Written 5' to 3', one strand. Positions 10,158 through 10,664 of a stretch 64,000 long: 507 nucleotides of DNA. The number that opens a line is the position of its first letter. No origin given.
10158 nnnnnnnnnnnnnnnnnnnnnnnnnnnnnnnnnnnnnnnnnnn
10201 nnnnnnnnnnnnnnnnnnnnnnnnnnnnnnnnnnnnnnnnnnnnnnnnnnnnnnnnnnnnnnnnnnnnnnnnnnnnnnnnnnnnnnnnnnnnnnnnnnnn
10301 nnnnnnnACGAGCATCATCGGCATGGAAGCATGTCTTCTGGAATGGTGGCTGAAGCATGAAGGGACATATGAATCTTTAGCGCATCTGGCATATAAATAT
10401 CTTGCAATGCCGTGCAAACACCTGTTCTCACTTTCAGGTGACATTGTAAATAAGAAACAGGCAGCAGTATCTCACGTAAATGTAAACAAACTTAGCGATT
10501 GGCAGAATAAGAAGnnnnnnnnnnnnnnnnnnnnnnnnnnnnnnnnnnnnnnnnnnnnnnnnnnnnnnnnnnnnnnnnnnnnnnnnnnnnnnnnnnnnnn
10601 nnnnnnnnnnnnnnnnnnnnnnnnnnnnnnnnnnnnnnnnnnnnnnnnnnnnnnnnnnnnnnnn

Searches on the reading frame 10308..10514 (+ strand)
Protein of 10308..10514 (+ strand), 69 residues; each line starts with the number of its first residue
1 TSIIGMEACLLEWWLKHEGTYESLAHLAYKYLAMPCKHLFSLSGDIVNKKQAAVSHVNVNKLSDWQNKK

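Call 13: search_protein_families(library=pfam, max_evalue=0.1, proteins=[window:10308-10514:+])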
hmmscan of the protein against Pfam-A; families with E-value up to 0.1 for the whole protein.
seq(69 aa): 1 family
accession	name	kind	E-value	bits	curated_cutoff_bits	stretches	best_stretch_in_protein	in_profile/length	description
PF05699.19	Dimer_Tnp_hAT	-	0.00018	21.7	21.4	1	10-43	20-58/84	hAT family C-terminal dimerisation region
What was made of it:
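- Pfam PF05699 matches on all five arm translations, three above the curated cut-off (call 13).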
